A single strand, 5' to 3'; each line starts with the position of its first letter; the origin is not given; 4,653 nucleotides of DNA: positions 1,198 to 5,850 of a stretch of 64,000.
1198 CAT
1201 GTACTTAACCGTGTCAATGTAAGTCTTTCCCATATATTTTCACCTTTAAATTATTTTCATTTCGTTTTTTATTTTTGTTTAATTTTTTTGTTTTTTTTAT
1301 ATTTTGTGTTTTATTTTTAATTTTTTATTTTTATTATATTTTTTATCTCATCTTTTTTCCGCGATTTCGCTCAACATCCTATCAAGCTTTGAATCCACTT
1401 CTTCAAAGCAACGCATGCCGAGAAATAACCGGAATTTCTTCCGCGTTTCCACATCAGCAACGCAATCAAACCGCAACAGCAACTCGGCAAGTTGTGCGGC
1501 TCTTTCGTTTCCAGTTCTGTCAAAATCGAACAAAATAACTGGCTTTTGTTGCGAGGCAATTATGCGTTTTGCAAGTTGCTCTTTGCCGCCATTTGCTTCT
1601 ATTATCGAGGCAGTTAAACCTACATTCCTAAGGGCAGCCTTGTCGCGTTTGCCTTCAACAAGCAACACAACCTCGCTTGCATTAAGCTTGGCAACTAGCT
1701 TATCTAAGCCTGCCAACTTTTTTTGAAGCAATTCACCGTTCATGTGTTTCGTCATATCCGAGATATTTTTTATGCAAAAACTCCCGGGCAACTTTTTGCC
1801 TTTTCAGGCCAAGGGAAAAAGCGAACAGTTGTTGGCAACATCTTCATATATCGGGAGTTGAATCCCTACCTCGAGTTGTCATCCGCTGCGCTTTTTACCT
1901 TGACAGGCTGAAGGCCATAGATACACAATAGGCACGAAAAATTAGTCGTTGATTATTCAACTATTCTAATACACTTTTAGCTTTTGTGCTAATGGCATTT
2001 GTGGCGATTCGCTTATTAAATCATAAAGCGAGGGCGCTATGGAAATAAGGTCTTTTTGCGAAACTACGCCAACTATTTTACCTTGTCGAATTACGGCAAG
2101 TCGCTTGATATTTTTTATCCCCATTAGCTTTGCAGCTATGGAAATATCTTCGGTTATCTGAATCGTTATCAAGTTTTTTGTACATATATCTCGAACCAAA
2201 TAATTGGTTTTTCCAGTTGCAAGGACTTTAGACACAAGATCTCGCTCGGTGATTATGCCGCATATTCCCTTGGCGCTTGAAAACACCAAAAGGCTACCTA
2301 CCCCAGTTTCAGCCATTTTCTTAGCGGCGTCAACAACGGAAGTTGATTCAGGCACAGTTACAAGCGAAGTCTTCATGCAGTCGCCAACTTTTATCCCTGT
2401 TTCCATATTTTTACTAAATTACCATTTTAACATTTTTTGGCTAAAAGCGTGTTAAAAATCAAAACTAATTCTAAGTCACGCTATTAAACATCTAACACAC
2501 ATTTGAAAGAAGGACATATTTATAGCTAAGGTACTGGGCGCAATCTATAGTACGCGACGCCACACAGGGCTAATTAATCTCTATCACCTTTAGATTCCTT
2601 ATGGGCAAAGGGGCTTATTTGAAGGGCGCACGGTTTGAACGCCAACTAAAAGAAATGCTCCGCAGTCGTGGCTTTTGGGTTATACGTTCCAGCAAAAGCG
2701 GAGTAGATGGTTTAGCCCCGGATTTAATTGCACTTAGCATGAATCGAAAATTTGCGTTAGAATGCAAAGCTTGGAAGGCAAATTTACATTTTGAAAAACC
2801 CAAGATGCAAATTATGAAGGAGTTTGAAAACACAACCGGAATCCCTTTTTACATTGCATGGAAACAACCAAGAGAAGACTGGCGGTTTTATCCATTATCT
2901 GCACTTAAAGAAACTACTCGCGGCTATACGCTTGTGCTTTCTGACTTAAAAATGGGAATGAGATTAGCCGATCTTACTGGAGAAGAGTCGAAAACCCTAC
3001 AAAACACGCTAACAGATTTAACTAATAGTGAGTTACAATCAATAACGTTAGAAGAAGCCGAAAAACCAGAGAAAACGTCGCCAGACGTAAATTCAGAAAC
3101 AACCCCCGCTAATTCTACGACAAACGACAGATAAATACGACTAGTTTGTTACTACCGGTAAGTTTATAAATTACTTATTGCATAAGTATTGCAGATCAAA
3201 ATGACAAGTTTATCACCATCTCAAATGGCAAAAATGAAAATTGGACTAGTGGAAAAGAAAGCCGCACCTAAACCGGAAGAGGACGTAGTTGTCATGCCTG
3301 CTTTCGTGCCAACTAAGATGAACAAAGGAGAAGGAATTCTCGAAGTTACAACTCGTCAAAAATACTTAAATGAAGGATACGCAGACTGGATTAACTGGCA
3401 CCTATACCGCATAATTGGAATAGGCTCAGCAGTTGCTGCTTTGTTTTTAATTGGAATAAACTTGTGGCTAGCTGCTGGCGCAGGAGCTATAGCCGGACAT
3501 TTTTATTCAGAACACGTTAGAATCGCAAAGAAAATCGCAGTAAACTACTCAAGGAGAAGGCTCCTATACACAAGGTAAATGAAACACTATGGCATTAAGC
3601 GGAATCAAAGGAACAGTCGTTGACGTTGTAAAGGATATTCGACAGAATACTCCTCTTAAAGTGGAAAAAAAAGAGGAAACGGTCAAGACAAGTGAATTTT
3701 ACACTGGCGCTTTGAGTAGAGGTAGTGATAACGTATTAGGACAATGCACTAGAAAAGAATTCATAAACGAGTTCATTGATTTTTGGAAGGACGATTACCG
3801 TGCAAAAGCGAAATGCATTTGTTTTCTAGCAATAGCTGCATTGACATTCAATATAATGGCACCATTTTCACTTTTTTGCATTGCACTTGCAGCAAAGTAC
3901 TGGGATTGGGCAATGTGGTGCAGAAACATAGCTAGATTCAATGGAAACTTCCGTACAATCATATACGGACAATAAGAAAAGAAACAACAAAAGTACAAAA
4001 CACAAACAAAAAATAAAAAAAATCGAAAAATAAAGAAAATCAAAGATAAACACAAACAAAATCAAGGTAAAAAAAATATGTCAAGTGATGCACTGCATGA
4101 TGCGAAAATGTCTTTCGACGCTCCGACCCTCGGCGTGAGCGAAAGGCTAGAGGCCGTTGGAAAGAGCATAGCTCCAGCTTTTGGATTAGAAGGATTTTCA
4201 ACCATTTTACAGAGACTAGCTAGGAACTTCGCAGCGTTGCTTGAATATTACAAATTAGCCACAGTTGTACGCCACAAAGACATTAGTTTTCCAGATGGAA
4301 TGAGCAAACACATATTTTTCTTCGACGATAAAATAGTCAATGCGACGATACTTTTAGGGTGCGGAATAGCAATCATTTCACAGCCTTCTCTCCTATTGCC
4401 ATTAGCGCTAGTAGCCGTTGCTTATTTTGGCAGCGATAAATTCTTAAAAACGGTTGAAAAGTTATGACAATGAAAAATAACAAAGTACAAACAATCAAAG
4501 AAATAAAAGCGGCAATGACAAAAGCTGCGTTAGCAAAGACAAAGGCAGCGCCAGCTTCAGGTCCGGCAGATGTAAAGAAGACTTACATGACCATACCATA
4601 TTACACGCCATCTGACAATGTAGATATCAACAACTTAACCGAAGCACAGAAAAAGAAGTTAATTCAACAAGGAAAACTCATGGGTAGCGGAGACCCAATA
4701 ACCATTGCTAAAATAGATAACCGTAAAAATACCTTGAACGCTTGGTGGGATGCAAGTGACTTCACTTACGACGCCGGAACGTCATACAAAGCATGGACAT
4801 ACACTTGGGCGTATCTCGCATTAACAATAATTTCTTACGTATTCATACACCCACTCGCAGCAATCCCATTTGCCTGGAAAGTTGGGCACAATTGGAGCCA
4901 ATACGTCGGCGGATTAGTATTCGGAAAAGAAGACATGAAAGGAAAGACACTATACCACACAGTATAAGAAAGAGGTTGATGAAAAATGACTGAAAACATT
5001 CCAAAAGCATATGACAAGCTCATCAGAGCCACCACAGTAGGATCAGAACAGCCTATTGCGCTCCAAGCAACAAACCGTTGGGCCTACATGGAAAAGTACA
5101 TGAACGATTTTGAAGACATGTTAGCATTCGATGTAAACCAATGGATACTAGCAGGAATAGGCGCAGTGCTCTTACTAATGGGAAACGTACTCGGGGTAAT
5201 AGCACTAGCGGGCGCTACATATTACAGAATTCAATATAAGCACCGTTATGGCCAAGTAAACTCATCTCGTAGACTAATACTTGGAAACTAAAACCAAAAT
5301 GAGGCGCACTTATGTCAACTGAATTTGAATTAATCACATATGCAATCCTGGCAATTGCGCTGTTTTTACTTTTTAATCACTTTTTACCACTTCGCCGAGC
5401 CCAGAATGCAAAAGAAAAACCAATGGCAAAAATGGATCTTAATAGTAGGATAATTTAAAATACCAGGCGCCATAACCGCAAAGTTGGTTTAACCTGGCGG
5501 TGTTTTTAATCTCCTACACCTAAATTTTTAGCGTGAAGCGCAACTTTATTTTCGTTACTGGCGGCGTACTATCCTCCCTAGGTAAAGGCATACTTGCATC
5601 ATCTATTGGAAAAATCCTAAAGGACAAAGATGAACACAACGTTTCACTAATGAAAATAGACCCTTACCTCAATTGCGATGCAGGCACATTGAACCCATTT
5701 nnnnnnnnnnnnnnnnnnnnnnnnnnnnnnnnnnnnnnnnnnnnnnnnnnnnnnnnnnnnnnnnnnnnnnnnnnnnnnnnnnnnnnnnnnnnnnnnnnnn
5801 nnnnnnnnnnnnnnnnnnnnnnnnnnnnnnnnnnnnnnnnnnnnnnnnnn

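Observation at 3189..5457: Tandem array of six small tail-anchored membrane proteins adjacent to the Hjc resolvase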

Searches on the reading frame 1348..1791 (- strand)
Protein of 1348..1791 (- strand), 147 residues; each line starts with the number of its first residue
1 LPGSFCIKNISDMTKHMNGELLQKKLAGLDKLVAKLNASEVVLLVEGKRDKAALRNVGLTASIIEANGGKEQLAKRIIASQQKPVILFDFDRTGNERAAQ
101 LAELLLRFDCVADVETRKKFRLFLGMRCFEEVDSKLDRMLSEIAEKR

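Call 3: search_protein_families(library=pfam, proteins=[window:1348-1791:-], max_evalue=1)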
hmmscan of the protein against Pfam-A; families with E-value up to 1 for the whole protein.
window:1348-1791:- (147 aa): 4 families
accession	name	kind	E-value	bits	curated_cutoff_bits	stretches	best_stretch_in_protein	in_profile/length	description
PF01751.28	Toprim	-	0.0011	19.5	23.1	1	42-106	2-81/96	Toprim domain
PF13662.12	Toprim_4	-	0.0035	18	25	1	41-106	2-75/85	Toprim domain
PF13155.12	Toprim_2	-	0.0047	17.7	22.1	1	44-107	2-68/88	Toprim-like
PF11536.14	DUF3226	-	0.13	12.4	27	1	42-109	3-85/208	Protein of unknown function (DUF3226)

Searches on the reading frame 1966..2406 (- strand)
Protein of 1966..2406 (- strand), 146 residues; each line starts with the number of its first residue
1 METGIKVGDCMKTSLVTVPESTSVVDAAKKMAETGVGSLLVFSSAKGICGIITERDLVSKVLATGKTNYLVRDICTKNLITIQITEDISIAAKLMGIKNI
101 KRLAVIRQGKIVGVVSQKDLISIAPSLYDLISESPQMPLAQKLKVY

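Call 3: search_protein_families(library=pfam, proteins=[window:1966-2406:-], max_evalue=1)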
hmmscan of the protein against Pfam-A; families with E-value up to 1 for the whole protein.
window:1966-2406:- (146 aa): 2 families
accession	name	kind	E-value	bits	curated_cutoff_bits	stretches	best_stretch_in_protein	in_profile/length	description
PF00571.33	CBS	-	7.3e-27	93.9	24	2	7-61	1-55/57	CBS domain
PF03313.21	SDH_alpha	-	0.085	12.9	26.4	1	21-96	75-149/260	Serine dehydratase alpha chain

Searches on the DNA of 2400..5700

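Call 73: search_rna_families(source=window, start=2400, end=5700, threshold=evalue, max_evalue=1)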
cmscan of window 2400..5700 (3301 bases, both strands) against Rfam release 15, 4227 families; matches with E-value up to 1: 0.
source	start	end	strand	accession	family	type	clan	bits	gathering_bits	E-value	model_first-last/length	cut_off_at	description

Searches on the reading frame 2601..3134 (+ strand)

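Call 3: search_protein_families(library=pfam, proteins=[window:2601-3134:+], max_evalue=1)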
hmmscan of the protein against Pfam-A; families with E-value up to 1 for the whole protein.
window:2601-3134:+ (177 aa): 4 families
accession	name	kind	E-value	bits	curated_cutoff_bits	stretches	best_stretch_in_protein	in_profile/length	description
PF01870.24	Hjc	-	1.3e-15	57.5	21.1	1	11-99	1-91/93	Archaeal holliday junction resolvase (hjc)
PF04471.18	Mrr_cat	-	0.0012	19.3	21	1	7-62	4-61/115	Restriction endonuclease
PF08378.17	NERD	-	0.0088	17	22.1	1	8-66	1-64/111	Nuclease-related domain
PF24608.2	PDDEXK_15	-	0.06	13.7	27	1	8-65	5-69/164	Phage putative PDDEXK endonuclease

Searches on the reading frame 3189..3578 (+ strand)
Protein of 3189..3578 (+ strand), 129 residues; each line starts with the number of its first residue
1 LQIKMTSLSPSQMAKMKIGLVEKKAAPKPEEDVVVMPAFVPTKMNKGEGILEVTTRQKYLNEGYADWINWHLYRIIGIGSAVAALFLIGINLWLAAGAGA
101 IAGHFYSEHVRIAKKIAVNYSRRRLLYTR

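Call 3: search_protein_families(library=pfam, proteins=[window:3189-3578:+], max_evalue=1)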
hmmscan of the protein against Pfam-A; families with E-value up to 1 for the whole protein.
window:3189-3578:+ (129 aa): 0 families

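Call 17: search_protein_families(library=phrogs, proteins=[window:3201-3578:+], max_evalue=1)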
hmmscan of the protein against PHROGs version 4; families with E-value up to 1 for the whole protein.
window:3201-3578:+ (125 aa): 2 families
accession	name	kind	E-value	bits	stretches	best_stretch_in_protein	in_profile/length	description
phrog_23606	-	unknown function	0.016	16.4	1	55-100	20-66/168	-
phrog_8596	-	unknown function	0.84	11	0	58-97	11-42/42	-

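Call 18: search_protein_families(library=ncbifam, proteins=[window:3201-3578:+], max_evalue=1)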
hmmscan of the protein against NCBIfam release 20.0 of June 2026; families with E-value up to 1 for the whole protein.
window:3201-3578:+ (125 aa): 0 families

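Call 19: search_protein_families(library=padloc, proteins=[window:3201-3578:+], max_evalue=1)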
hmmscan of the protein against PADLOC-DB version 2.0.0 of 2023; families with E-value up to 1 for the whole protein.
window:3201-3578:+ (125 aa): 0 families

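Call 57: search_solved_structures(query=A6, max_evalue=10)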
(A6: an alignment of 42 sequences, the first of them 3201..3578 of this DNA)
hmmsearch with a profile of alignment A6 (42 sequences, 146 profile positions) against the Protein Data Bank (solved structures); distinct sequences matched with E-value up to 10: 1.
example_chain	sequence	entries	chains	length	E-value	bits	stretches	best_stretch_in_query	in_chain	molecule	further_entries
4tq3_A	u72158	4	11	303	2.9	11.2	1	89-136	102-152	Prenyltransferase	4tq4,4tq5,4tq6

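Call 59: predict_structure(alignment_id=A6)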
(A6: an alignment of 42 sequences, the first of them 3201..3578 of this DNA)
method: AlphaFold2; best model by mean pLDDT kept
length: 125 residues; sequences in the alignment: 42
mean_pLDDT: 73.0   pTM: 0.44
mean pLDDT of the five models: 73.0, 72.4, 71.6, 70.7, 69.5
residues with pLDDT >= 90: 7; 70-90: 65; 50-70: 47; < 50: 6
segments of 3 or more residues with pLDDT < 50: none
pLDDT, mean of each block of 10 residues (from residue 1): 74 59 57 51 57 81 86 87 78 88 88 79 55
secondary structure, 60 per line:
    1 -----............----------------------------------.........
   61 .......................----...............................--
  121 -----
elements in order: H6-17 H52-83 H88-118

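Call 85: fold_search(model_id=the predicted structure, library=viral)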
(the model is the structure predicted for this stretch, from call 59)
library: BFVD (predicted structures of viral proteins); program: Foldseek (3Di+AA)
matches with E <= 10: 194; with E <= 0.001: 0
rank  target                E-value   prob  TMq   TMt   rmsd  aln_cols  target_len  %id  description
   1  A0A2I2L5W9            9.1e-01  0.25  0.41  0.32  12.8       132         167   12  Intein C-terminal splicing region [Orpheovirus IHUMI-LCC2]
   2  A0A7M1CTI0            9.7e-01  0.41  0.43  0.21  20.1       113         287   11  (no name in the UniProt tables at hand)
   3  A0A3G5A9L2            9.7e-01  0.21  0.34  0.18  17.3       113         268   14  J domain-containing protein [Hyperionvirus sp.]
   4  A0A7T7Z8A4            1.0e+00  0.20  0.34  0.31  18.3       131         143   14  Terminase DNA packaging enzyme small subunit [Salmonella phage SPHG3]
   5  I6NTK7                1.5e+00  0.41  0.36  0.50   6.7        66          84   14  Uncharacterized protein [Burkholderia phage vB_BceS_AH2]
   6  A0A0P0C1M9            1.5e+00  0.35  0.42  0.53  18.0       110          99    9  (no name in the UniProt tables at hand)
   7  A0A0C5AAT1            1.5e+00  0.18  0.39  0.40  17.3       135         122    7  Uncharacterized protein [Cyanophage P-TIM40]
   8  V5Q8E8                1.5e+00  0.18  0.39  0.35  12.1       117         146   22  Holin-antiholin [Xylella phage Sano]
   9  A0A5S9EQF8            1.6e+00  0.14  0.31  0.10  17.2       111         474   12  Uncharacterized protein [Tenacibaculum phage PTm1]
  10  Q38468                1.7e+00  0.33  0.40  0.26  16.1       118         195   12  URF 2 [Halobacterium phage phiH]
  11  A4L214                1.7e+00  0.18  0.35  0.32  15.5       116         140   10  Uncharacterized protein [Gryllus bimaculatus nudivirus]
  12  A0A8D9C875            1.8e+00  0.38  0.33  0.40   2.9        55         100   14  Uncharacterized protein [uncultured marine phage]
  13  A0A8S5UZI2            1.8e+00  0.30  0.39  0.44  11.6        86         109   20  Encapsulin [Siphoviridae sp. ctJT77]
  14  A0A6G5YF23            1.8e+00  0.10  0.31  0.24  19.3       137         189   17  (no name in the UniProt tables at hand)
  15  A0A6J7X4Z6            2.0e+00  0.35  0.33  0.55   2.6        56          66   12  Uncharacterized protein [uncultured Caudovirales phage]
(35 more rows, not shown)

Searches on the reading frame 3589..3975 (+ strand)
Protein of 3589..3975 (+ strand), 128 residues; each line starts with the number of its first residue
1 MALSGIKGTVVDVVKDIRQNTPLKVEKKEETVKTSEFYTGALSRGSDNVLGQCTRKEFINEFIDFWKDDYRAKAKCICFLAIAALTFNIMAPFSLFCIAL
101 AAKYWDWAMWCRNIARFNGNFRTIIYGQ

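Call 3: search_protein_families(library=pfam, proteins=[window:3589-3975:+], max_evalue=1)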
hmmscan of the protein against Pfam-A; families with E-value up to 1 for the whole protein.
window:3589-3975:+ (128 aa): 0 families

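Call 17: search_protein_families(library=phrogs, proteins=[window:3589-3975:+], max_evalue=1)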
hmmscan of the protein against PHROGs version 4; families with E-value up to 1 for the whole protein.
window:3589-3975:+ (128 aa): 1 family
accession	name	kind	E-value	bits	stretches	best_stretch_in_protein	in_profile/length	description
phrog_22089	-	unknown function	0.26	12.3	0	57-91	23-59/70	-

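Call 18: search_protein_families(library=ncbifam, proteins=[window:3589-3975:+], max_evalue=1)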
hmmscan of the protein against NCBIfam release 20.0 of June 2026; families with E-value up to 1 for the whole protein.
window:3589-3975:+ (128 aa): 0 families

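Call 19: search_protein_families(library=padloc, proteins=[window:3589-3975:+], max_evalue=1)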
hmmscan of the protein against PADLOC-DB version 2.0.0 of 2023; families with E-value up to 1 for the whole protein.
window:3589-3975:+ (128 aa): 0 families

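Call 93: search_dna_similar(query=window:3589-3975:+, collection=phages, mode=protein, max_evalue=0.01, max_rows=5)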
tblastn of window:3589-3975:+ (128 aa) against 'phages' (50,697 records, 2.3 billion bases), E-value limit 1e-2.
No match.

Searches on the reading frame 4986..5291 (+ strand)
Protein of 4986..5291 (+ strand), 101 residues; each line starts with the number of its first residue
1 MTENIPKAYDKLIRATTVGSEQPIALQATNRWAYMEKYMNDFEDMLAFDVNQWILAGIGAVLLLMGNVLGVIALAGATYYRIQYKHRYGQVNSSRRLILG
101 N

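Call 3: search_protein_families(library=pfam, proteins=[window:4986-5291:+], max_evalue=1)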
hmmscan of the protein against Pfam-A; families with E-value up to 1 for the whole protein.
window:4986-5291:+ (101 aa): 0 families

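Call 12: find_homologous_proteins(query=window:4986-5291:+, max_evalue=0.01)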
Query window:4986-5291:+ (101 aa): 4 proteins with E <= 0.01 among 11 candidates.
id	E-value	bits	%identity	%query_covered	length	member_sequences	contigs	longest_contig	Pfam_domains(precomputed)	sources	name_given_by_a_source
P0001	3.4e-60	218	100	100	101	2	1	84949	-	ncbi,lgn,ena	-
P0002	8.8e-51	188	83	100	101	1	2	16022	-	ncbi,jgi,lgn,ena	-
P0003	1.7e-50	187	81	100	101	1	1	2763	-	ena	-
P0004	1.9e-45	171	76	100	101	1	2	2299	-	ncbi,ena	-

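Call 17: search_protein_families(library=phrogs, proteins=[window:4986-5291:+], max_evalue=1)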
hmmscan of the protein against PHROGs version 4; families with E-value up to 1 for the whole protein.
window:4986-5291:+ (101 aa): 1 family
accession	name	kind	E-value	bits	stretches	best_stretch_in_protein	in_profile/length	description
phrog_36659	-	unknown function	0.14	13.2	1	30-73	82-126/169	-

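Call 18: search_protein_families(library=ncbifam, proteins=[window:4986-5291:+], max_evalue=1)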
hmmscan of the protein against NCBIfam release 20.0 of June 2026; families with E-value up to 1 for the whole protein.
window:4986-5291:+ (101 aa): 0 families

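Call 19: search_protein_families(library=padloc, proteins=[window:4986-5291:+], max_evalue=1)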
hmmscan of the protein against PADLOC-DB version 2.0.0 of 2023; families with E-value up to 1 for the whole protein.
window:4986-5291:+ (101 aa): 0 families
